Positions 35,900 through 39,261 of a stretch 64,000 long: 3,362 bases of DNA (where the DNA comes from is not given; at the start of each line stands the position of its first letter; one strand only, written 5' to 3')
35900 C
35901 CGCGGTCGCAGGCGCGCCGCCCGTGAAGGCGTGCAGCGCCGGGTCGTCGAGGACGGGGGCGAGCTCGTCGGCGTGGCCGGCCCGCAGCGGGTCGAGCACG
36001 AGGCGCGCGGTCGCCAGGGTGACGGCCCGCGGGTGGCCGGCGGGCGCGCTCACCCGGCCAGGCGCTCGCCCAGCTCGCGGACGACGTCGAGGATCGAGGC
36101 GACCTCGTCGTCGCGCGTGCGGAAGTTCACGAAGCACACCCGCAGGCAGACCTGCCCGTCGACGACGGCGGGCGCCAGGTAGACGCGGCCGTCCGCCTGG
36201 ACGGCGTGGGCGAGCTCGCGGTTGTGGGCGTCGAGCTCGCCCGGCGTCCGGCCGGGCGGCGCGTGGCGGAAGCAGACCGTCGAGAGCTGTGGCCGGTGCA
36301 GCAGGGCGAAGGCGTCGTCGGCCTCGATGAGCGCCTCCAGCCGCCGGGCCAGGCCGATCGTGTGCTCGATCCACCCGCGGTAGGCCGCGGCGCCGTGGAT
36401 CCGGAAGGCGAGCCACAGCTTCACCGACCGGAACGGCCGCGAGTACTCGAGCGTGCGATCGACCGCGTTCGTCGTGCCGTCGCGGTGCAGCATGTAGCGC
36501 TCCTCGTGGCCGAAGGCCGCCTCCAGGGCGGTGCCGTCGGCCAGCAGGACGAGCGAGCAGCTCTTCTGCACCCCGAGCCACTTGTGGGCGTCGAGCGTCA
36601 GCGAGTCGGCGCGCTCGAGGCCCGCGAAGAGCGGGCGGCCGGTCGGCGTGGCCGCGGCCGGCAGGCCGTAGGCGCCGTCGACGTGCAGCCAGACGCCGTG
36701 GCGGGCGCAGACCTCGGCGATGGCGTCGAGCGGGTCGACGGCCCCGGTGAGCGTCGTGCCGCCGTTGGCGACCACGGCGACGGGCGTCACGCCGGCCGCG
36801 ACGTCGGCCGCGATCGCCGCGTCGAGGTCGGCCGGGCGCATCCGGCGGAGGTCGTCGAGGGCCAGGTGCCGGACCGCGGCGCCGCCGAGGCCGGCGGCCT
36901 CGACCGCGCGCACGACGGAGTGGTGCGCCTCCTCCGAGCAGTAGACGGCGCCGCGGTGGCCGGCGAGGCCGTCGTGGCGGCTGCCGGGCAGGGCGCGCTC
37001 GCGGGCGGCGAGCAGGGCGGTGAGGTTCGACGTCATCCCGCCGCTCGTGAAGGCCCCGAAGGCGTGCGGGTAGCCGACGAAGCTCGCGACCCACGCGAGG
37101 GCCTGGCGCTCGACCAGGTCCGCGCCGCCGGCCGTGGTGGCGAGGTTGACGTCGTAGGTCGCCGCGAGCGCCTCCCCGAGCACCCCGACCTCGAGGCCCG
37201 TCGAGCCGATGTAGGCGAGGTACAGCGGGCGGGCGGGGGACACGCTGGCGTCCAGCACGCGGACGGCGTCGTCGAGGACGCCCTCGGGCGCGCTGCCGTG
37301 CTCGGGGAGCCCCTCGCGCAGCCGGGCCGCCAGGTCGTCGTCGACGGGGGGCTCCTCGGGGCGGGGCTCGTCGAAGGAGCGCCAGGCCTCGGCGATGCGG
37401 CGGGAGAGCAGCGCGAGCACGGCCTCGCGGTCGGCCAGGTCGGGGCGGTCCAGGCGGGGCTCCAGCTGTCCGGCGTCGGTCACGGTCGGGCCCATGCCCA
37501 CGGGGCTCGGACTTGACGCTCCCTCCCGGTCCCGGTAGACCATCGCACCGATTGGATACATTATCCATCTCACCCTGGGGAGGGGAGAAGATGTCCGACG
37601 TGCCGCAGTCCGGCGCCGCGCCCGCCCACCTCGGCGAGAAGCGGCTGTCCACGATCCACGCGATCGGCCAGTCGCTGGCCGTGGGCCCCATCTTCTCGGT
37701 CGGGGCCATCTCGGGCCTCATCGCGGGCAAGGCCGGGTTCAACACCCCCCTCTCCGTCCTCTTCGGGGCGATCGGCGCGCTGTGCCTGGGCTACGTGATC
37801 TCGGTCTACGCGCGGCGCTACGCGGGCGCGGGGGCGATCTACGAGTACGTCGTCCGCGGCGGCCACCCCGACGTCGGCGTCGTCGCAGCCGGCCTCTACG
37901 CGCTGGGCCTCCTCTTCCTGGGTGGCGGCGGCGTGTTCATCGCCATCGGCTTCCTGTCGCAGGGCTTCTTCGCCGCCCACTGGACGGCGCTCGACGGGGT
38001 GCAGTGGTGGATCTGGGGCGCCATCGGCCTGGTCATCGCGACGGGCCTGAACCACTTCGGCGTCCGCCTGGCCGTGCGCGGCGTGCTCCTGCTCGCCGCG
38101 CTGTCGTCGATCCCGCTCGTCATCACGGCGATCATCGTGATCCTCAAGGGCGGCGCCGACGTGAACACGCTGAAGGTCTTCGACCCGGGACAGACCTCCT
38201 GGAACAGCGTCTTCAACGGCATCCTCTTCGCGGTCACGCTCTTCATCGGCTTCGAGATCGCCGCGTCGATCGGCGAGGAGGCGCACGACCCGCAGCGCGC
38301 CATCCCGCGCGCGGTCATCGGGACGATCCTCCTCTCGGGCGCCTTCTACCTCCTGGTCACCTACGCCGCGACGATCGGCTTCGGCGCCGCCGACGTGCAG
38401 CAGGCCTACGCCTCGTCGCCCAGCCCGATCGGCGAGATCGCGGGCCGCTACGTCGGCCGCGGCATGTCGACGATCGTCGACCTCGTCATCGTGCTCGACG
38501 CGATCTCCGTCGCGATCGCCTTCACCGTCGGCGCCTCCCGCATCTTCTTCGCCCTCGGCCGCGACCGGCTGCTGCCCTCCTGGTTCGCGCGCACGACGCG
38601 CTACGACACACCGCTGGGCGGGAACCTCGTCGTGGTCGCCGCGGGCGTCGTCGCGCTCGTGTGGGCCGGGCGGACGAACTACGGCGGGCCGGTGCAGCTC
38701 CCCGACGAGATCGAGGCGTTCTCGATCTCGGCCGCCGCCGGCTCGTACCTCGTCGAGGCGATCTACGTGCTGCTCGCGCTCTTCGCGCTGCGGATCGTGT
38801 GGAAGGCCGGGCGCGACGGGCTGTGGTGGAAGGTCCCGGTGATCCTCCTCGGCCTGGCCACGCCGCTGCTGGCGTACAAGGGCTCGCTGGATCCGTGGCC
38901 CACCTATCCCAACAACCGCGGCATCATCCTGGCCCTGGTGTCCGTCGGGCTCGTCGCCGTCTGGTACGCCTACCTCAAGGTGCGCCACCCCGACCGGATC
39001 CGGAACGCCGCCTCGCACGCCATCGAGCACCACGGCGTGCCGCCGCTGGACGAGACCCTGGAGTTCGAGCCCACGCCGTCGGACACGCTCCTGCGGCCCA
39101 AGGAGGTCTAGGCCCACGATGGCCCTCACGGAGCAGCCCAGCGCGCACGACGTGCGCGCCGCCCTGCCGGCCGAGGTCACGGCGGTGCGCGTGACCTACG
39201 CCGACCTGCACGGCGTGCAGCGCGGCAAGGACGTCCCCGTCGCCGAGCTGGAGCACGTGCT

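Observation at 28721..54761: Candidate gamma-glutamylation / P450-dependent amine catabolic island combined with a homoprotocatechuate-like meta-cleavage module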

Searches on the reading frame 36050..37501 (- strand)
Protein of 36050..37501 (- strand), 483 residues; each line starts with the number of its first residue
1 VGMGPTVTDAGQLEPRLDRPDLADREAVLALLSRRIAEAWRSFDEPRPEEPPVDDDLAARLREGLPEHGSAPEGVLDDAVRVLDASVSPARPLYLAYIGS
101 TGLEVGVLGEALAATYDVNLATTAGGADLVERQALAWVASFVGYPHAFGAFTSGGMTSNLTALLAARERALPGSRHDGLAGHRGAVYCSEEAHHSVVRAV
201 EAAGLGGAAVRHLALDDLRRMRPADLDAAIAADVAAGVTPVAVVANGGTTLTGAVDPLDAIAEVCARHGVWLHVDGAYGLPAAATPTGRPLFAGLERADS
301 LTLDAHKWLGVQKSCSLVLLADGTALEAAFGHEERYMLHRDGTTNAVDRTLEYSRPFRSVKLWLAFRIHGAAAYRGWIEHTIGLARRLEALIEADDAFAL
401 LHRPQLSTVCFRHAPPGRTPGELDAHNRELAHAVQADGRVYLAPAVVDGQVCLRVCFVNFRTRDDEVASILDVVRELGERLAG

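Call 8: search_protein_families(library=pfam, proteins=[window:36050-37501:-])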
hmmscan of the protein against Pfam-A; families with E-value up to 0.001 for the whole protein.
window:36050-37501:- (483 aa): 4 families
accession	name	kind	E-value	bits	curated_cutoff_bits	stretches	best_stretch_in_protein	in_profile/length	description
PF00282.25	Pyridoxal_deC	-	6.8e-60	203.2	27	1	61-412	8-373/375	Pyridoxal-dependent decarboxylase conserved domain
PF01212.27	Beta_elim_lyase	-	5.9e-08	32.8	27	1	135-311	38-203/288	Beta-eliminating lyase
PF00266.25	Aminotran_5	-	1.7e-07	31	21.5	1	179-280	85-180/371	Aminotransferase class-V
PF05889.19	SepSecS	-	2.2e-05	23.8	21.1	1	192-280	110-196/389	O-phosphoseryl-tRNA(Sec) selenium transferase, SepSecS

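Call 12: search_protein_families(library=ncbifam, proteins=[window:36050-37501:-])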
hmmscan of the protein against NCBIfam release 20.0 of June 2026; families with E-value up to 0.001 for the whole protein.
window:36050-37501:- (483 aa): 10 families
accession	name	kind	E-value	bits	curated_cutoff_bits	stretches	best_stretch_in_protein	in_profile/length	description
NF052646.1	DABADecarRhbB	equivalog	1.7e-54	185.2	900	1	127-478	135-482/491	L-2,4-diaminobutyrate decarboxylase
TIGR03799.1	NOD_PanD_pyr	equivalog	2.9e-46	158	606.1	1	145-416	158-440/522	pyridoxal-dependent aspartate 1-decarboxylase PanP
TIGR03812.1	tyr_de_CO2_Arch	equivalog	3.7e-19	68.8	299.4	1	126-434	56-347/375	tyrosine decarboxylase MfnA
NF002748.0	PRK02769.1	equivalog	4.5e-13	48.6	305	1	146-412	84-329/382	histidine decarboxylase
TIGR03235.1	DNA_S_dndA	equivalog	1.5e-06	27.7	480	1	132-280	45-179/353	cysteine desulfurase DndA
TIGR03811.1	tyr_de_CO2_Ent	equivalog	2.2e-06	26.5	905.3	1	190-280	229-324/608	tyrosine decarboxylase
TIGR03402.1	FeS_nifS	equivalog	6.7e-06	25.1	530.75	1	136-346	49-236/379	cysteine desulfurase NifS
NF041359.1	GntG_guanitoxin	subfamily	2.8e-05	23.4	230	1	151-309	58-206/343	GntG family PLP-dependent aldolase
TIGR01788.1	Glu-decarb-GAD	equivalog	0.0003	19.6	380.4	1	241-416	188-367/431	glutamate decarboxylase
NF010006.0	PRK13479.1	equivalog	0.00042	19.5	296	1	198-276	94-168/369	2-aminoethylphosphonate--pyruvate transaminase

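Call 24: search_solved_structures(query=window:36050-37501:-, max_evalue=1e-20)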
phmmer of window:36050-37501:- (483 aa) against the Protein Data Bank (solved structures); distinct sequences matched with E-value up to 1e-20: 29.
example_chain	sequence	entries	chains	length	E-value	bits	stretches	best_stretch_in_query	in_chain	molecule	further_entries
4obu_E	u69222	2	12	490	2.4e-59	204.7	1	64-479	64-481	Pyridoxal-dependent decarboxylase domain protein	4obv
5o5c_A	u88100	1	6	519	2.4e-57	198.1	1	83-476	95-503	Putative decarboxylase involved in desferrioxamine biosynthesis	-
7xin_A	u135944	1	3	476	2.6e-56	194.7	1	57-467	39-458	DOPA decarboxylase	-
6eei_A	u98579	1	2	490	6.6e-55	190.1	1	60-475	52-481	Tyrosine decarboxylase 1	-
4rit_B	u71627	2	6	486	4.7e-53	184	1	49-470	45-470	Pyridoxal-dependent decarboxylase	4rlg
4riz_A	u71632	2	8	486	5.7e-52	180.4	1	49-470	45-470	Pyridoxal-dependent decarboxylase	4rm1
4rj0_B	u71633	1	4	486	7.7e-52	180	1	49-470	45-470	Pyridoxal-dependent decarboxylase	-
6eeq_A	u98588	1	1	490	1.4e-49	172.5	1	34-477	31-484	4-hydroxyphenylacetaldehyde synthase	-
6khn_A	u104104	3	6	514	1.6e-49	172.3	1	60-475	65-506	Tryptophan decarboxylase 1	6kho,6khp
6zek_A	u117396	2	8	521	4.8e-49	170.8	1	61-418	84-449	Cysteine sulfinic acid decarboxylase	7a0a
8zpi_A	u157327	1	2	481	1.1e-47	166.2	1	65-471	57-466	Diaminobutyrate-2-oxoglutarate transaminase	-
2jis_A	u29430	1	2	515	1.3e-47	166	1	65-419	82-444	CYSTEINE SULFINIC ACID DECARBOXYLASE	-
6eem_A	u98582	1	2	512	5.3e-45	157.4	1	56-478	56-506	Tyrosine/dopa decarboxylase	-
6eew_A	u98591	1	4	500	1.2e-44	156.2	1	59-480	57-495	Aromatic-L-amino-acid decarboxylase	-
6enz_A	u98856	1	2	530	2.4e-44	155.3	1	128-418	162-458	Acidic amino acid decarboxylase GADL1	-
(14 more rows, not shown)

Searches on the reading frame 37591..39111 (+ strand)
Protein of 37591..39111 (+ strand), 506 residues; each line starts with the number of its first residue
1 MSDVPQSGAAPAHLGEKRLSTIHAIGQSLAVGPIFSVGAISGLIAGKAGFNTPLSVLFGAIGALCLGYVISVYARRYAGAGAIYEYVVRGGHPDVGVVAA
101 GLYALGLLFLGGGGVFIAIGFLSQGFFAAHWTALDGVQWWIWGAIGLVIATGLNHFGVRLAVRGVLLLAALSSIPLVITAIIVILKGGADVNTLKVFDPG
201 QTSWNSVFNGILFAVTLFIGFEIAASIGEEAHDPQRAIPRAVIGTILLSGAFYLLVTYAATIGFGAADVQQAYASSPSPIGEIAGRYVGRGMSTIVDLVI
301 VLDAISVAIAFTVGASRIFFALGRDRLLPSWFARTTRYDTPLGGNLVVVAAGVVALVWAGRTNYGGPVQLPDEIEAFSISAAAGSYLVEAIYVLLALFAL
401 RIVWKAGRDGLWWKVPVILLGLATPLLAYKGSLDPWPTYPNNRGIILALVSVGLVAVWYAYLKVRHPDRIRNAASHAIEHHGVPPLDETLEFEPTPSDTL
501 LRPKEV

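Call 8: search_protein_families(library=pfam, proteins=[window:37591-39111:+])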
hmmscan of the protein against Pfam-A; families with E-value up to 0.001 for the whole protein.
window:37591-39111:+ (506 aa): 2 families
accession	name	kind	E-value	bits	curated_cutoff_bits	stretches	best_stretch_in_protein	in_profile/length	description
PF00324.27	AA_permease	-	5.4e-32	111.5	24.6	1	29-359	5-348/470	Amino acid permease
PF13520.12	AA_permease_2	-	8.2e-32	111.1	27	1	29-426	9-398/427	Amino acid permease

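Call 12: search_protein_families(library=ncbifam, proteins=[window:37591-39111:+])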
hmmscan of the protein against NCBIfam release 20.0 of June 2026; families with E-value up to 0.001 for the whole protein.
window:37591-39111:+ (506 aa): 15 families
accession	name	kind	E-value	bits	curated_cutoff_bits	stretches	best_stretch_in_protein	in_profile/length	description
TIGR00909.1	2A0306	subfamily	2.1e-17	63.2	556.8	1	203-350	193-337/429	amino acid transporter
NF053761.1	BrChAATpBcaP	equivalog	2.5e-14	53.2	690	1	153-350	169-359/460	branched-chain amino acid transporter BcaP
TIGR00908.1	2A0305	equivalog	1.4e-13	50.6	381.75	1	147-402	129-372/442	ethanolamine permease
TIGR00906.1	2A0303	subfamily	2.3e-12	46.1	681.7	1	216-357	260-398/602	cationic amino acid transport permease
TIGR00913.1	2A0310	subfamily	2.8e-12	46.1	578.7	1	29-359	12-357/480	amino acid permease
NF008245.0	PRK11021.1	equivalog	5.5e-11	42.1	284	1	34-358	26-333/419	L-methionine/branched-chain amino acid transporter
TIGR00907.1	2A0304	subfamily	2.8e-09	36.4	598.3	1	56-351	53-366/482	amino acid permease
NF053774.1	TmaoPremMsil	equivalog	5.9e-09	35.1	690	1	141-352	147-372/520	trimethylamine N-oxide permease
TIGR00911.1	2A0308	subfamily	1.1e-08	34.1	701.8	1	143-356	173-386/505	L-type amino acid transporter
NF007938.0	PRK10655.1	equivalog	2e-08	33.9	409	1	54-352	42-332/438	putrescine-ornithine antiporter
TIGR04299.1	antiport_PotE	equivalog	1.2e-07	31.3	560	1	53-350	39-328/430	putrescine-ornithine antiporter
NF007929.0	PRK10644.1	equivalog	3.8e-07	29.2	574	1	57-350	47-332/445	arginine/agmatine antiporter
NF008272.0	PRK11049.1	equivalog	1.8e-06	27.2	732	1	205-353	212-359/470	D-serine/D-alanine/glycine transporter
NF040513.1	antiport_TyrP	equivalog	3.1e-06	26.1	630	1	205-401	198-382/465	tyrosine-tyramine antiporter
TIGR01773.1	GABAperm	equivalog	0.00021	20.2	678.1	1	203-380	199-365/452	GABA permease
